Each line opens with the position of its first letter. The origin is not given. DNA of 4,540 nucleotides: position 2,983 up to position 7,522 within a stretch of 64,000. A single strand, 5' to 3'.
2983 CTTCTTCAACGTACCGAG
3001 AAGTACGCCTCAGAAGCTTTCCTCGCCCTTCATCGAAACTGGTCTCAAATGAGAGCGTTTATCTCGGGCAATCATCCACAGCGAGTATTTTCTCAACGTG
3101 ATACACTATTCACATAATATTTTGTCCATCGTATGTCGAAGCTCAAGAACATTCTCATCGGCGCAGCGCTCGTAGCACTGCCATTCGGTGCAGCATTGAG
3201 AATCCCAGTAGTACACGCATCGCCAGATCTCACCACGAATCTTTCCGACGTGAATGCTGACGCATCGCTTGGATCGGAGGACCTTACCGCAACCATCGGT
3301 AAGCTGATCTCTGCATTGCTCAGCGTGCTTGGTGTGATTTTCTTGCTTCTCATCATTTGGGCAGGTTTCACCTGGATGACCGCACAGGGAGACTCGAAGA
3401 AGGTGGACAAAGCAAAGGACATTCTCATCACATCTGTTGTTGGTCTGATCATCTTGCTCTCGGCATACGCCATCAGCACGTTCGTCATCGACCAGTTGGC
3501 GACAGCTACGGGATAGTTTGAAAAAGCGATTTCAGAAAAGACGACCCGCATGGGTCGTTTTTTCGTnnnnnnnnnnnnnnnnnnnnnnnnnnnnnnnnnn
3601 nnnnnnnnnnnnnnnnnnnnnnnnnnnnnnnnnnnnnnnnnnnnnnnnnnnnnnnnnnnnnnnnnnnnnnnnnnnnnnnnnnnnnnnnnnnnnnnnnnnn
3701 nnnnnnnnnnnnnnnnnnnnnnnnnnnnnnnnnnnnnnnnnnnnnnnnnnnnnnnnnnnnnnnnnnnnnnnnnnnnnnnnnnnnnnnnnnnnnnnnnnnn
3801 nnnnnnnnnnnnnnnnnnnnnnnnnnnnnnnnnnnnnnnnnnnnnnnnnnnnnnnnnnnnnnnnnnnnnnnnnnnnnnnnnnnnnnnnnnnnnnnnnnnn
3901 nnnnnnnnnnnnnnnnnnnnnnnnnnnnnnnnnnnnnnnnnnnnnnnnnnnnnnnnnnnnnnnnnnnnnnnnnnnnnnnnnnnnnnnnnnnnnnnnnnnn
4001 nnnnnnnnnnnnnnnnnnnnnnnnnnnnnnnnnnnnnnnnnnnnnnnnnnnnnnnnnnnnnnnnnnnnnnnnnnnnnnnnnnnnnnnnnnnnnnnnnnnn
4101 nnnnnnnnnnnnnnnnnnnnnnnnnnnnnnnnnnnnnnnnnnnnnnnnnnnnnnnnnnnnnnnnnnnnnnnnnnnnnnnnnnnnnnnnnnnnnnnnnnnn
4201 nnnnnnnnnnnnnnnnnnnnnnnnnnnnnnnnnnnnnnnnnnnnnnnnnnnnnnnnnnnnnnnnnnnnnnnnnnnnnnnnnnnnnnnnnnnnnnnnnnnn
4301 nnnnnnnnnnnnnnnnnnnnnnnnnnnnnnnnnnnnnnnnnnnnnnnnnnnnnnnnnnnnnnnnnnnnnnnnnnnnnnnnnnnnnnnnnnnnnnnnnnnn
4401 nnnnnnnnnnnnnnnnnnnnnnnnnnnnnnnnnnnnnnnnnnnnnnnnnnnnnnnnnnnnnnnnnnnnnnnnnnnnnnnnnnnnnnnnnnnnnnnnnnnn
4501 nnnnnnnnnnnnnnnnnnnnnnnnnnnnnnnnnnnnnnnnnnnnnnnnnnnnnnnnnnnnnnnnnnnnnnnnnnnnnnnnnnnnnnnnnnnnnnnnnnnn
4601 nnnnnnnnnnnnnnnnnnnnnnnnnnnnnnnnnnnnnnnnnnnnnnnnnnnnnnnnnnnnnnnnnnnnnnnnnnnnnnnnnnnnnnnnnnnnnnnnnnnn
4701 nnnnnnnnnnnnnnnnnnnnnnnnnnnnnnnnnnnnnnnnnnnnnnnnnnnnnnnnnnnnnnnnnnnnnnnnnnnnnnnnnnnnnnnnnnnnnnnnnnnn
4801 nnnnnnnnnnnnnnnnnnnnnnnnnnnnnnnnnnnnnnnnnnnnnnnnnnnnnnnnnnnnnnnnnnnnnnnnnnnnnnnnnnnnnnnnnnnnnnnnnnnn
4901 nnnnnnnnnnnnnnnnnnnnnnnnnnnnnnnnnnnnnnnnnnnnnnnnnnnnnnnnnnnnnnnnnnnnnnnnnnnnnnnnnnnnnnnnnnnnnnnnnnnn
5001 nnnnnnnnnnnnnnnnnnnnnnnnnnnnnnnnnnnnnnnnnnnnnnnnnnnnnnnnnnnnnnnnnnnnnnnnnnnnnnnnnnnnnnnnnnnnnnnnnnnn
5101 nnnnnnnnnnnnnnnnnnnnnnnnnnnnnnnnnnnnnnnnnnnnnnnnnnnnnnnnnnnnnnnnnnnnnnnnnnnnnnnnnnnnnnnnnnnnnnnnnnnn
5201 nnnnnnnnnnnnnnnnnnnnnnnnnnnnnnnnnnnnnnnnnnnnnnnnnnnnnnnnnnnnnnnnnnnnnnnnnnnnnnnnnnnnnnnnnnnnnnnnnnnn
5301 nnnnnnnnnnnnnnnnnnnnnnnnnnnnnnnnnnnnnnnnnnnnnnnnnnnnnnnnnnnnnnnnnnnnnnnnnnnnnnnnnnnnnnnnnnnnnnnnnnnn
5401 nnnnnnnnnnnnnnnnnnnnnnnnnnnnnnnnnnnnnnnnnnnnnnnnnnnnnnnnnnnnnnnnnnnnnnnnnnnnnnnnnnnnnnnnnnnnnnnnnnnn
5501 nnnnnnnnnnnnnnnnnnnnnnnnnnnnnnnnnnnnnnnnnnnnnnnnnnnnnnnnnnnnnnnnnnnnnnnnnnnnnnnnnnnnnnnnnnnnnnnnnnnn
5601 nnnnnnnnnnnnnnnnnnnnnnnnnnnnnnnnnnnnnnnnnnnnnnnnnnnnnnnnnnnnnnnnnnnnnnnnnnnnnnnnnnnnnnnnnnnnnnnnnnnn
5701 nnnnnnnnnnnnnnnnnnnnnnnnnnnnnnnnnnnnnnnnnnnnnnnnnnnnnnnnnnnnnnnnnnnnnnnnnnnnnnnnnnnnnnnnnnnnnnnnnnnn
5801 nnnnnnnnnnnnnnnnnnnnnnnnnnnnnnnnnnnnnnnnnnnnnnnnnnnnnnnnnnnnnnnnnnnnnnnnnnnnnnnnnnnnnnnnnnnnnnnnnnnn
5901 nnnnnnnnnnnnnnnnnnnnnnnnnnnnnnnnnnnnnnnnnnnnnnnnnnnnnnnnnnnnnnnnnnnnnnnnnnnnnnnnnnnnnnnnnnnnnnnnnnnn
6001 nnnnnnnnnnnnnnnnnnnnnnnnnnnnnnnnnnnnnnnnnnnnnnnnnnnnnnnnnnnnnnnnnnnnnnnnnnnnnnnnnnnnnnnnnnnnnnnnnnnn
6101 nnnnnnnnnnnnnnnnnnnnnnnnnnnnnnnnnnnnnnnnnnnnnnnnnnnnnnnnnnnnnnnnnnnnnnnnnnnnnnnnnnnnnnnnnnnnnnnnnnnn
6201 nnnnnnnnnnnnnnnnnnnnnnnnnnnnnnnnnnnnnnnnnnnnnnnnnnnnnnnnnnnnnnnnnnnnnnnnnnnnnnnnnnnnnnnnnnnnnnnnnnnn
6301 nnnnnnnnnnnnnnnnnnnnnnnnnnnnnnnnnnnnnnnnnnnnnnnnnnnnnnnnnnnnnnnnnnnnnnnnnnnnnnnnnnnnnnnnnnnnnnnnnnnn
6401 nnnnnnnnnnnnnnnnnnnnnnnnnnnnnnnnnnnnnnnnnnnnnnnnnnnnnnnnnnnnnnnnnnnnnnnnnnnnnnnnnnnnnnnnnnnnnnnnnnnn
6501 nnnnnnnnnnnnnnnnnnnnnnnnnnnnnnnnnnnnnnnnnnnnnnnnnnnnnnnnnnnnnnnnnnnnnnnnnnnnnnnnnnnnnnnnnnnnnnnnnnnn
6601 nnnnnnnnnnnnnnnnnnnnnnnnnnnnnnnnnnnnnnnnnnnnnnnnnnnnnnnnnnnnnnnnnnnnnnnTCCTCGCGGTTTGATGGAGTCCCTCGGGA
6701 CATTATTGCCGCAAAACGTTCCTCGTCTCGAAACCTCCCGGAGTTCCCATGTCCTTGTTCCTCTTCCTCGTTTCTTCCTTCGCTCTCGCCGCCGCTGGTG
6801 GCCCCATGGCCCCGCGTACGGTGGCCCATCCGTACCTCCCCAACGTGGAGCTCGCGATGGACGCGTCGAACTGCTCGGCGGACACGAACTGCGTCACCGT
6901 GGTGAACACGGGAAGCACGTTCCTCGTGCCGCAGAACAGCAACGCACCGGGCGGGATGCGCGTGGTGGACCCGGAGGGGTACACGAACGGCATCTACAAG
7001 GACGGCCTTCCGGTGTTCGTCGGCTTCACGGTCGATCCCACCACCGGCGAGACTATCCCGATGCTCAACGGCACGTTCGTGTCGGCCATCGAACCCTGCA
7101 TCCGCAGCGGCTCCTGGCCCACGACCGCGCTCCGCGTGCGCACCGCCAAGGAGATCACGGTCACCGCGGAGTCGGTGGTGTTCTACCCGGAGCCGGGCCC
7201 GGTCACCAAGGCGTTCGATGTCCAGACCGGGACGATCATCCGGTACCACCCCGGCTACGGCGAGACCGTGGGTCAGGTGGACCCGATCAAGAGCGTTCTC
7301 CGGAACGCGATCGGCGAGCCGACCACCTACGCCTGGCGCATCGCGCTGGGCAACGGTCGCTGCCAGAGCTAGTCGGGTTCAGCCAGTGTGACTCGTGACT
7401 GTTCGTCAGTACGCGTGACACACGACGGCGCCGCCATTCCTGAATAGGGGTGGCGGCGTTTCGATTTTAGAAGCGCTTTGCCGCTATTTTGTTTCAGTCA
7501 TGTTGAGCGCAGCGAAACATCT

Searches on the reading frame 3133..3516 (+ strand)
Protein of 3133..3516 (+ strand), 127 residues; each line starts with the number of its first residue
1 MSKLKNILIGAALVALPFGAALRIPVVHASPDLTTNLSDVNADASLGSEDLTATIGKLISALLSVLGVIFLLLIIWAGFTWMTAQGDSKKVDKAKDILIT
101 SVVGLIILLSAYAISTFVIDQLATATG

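Call 77: search_protein_families(library=pfam, proteins=[window:3133-3516:+], max_evalue=0.001)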
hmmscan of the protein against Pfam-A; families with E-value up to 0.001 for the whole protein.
window:3133-3516:+ (127 aa): 2 families
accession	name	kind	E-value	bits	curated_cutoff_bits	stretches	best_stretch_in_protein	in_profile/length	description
PF18895.5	T4SS_pilin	-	1.9e-10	41.1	26.6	1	48-118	2-71/71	Type IV secretion system pilin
PF04956.18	TrbC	-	0.00015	22.3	27.9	1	42-115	28-95/98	TrbC/VIRB2 pilin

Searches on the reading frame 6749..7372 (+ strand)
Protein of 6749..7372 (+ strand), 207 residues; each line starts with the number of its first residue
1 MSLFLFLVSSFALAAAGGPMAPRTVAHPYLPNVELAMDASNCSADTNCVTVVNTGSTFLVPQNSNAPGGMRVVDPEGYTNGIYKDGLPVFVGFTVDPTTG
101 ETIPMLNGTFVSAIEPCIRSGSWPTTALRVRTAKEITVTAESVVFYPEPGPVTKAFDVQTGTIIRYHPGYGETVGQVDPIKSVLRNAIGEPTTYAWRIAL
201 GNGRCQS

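Call 9: search_protein_families(library=pfam, proteins=[window:6749-7372:+], max_evalue=0.01)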
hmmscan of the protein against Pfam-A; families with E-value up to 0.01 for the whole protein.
window:6749-7372:+ (207 aa): 0 families

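Call 31: find_homologous_proteins(query=window:6749-7369:+)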
Query window:6749-7369:+ (207 aa): 5 proteins with E <= 0.001 among 185 candidates.
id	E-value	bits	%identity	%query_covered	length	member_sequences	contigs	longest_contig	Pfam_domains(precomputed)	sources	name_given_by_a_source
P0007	4.3e-135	466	100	100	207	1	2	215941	-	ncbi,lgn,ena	-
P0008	5.8e-71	257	56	99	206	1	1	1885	-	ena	-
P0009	5.9e-68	247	56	100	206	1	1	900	-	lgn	-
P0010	1.6e-66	242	56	100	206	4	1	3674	-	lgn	-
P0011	2.5e-55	206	49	98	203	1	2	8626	-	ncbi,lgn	-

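Call 32: find_encoding_contigs(protein=P0011, flank=8000, max_places=3)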
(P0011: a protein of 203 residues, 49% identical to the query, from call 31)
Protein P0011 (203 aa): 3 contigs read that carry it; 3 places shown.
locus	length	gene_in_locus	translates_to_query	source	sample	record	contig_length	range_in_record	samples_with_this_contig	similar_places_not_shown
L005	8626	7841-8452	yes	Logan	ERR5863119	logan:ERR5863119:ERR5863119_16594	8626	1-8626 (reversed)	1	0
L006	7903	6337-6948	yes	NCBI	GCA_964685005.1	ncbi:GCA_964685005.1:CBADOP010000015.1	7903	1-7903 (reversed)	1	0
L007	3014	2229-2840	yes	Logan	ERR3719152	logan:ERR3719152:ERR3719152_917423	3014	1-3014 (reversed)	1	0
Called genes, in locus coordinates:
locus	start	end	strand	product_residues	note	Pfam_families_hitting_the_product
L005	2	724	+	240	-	?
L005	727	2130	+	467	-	PF01547:SBP_bac_1, PF13416:SBP_bac_8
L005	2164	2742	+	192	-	PF18895:T4SS_pilin (weak)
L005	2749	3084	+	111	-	PF18895:T4SS_pilin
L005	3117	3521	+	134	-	PF18895:T4SS_pilin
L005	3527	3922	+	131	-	PF18895:T4SS_pilin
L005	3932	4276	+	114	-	PF18895:T4SS_pilin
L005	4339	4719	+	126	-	PF18895:T4SS_pilin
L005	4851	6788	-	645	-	-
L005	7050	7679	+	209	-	-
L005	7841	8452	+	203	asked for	-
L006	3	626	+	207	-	?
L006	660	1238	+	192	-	PF18895:T4SS_pilin (weak)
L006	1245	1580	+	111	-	PF18895:T4SS_pilin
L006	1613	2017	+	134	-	PF18895:T4SS_pilin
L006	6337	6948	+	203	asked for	-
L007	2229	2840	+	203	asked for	-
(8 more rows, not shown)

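Call 33: find_encoding_contigs(protein=P0010, flank=4000, max_places=2)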
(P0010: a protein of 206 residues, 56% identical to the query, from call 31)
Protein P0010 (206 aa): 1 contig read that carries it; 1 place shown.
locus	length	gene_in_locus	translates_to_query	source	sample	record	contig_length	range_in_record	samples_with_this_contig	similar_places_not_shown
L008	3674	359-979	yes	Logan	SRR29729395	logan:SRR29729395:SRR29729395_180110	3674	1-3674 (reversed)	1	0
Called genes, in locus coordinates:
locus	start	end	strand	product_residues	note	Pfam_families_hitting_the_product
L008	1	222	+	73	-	?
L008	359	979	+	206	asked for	-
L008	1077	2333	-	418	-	PF04932:Wzy_C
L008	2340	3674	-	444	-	?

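Call 34: find_encoding_contigs(protein=P0008, flank=4000, max_places=2)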
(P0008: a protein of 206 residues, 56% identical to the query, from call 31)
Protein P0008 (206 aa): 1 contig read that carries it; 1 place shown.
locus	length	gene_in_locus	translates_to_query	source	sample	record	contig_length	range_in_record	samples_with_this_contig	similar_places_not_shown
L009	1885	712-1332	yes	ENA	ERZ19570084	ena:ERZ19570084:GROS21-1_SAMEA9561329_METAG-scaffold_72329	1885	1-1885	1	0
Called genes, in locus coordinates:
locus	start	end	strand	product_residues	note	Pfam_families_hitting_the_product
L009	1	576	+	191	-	?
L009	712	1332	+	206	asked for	-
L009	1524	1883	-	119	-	?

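Call 57: search_protein_families(library=phrogs, proteins=[window:6749-7372:+], max_evalue=0.01)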
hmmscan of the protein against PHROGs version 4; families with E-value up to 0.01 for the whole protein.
window:6749-7372:+ (207 aa): 0 families

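Call 58: search_protein_families(library=ncbifam, proteins=[window:6749-7372:+], max_evalue=0.01)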
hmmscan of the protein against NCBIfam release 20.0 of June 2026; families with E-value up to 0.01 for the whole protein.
window:6749-7372:+ (207 aa): 0 families

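Call 111: predict_structure(alignment_id=A5)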
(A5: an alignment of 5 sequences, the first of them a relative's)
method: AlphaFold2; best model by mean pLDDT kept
length: 207 residues; sequences in the alignment: 5
mean_pLDDT: 65.1   pTM: 0.65
mean pLDDT of the five models: 65.1, 60.7, 58.4, 47.8, 30.1
residues with pLDDT >= 90: 27; 70-90: 62; 50-70: 60; < 50: 58
segments of 3 or more residues with pLDDT < 50: 1-32, 43-45, 119-123, 181-194, 205-207
pLDDT, mean of each block of 10 residues (from residue 1): 39 34 33 52 53 73 66 76 91 90 94 70 54 63 78 89 88 71 45 52 51
secondary structure, 60 per line:
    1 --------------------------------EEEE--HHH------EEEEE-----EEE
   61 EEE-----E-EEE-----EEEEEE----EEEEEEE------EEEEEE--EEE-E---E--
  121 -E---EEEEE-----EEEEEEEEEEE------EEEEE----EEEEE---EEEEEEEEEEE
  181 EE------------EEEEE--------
elements in order: E33-36 E48-52 E58-63 E71-73 E79-84 E89-95 E102-107 E110-112 E126-130 E136-146 E153-157 E162-166 E170-182 E195-199

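Call 113: fold_search(model_id=the predicted structure, library=pdb)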
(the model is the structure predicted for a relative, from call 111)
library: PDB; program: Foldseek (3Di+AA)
matches with E <= 10: 744; with E <= 0.001: 0
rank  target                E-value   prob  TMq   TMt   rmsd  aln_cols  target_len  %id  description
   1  5a9d_A                5.0e-02  0.06  0.11  0.12  20.9       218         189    9  Crystal structure of the extracellular domain of PepT1 (released 2015-09-09)
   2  9ehl_M                1.1e-01  0.28  0.21  0.30  12.9       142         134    8  Structure of HIV-1 BG505 SOSIP.664 Env trimer in complex with IOMAmin5 and 10-1074 Broadly Neutralizing Antibodies - C (released 2025-05-21)
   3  6cde_7                1.2e-01  0.23  0.22  0.32  14.3       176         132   11  Cryo-EM structure at 3.8 A resolution of vaccine-elicited antibody vFP20.01 in complex with HIV-1 Env BG505 DS-SOSIP,  (released 2018-05-16)
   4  9dsg_H                1.2e-01  0.18  0.21  0.18  17.2       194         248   10  Crystal structure of the SARS-CoV-2 RBD in complex with the cow antibody P2 (released 2026-04-08)
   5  8gpk_C                1.2e-01  0.21  0.20  0.23  12.3       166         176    8  Crystal structure of human anti-HIV-1 broadly neutralizing antibody F6 Fab (released 2023-08-09)
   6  4jde_A                1.3e-01  0.20  0.20  0.27  14.1       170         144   12  Crystal structure of PUD-1/PUD-2 heterodimer (released 2013-11-06)
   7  7t6x_H                1.4e-01  0.11  0.17  0.22  15.5       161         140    9  Cryo-EM structure of full-length hepatitis C virus E1E2 glycoprotein in complex with AR4A, AT12009, and IGH505 Fabs (released 2022-11-02)
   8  9o4q_E                1.5e-01  0.10  0.16  0.24  14.5       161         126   14  Cryo-EM structure of Z1A11-GL Fab in complex with influenza virus neuraminidase from A/California/07/2009 (H1N1) (released 2025-08-13)
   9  9bdf_E                1.5e-01  0.09  0.15  0.23  14.2       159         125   11  Influenza A virus Hemagglutinin H3/Darwin/6/2021 in complex with Fab ADI-85666 (released 2024-11-13)
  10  3gld_A                1.7e-01  0.23  0.23  0.17  13.1       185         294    9  Crystal Structure of the Major Pilin from Streptococcus pyogenes E117A mutant (released 2009-06-02)
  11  8ejh_H                1.7e-01  0.20  0.20  0.31  12.9       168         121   10  Lassa virus glycoprotein complex (Josiah) bound to 12.1F Fab (released 2023-06-07)
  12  1ves_A                1.8e-01  0.06  0.11  0.17  14.7       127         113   12  Structure of New Antigen Receptor variable domain from sharks (released 2004-08-24)
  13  3gle_C                2.3e-01  0.18  0.23  0.18  14.2       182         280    9  Crystal Structure of the Major Pilin from Streptococcus pyogenes N168A mutant (released 2009-06-02)
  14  6okp_K                2.3e-01  0.15  0.21  0.30  14.8       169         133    9  B41 SOSIP.664 in complex with the silent-face antibody SF12 and V3-targeting antibody 10-1074 (released 2019-06-05)
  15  6vkf_A                2.3e-01  0.03  0.09  0.08  18.7       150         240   13  CCHFV GP38 (IbAr10200) (released 2020-02-05)
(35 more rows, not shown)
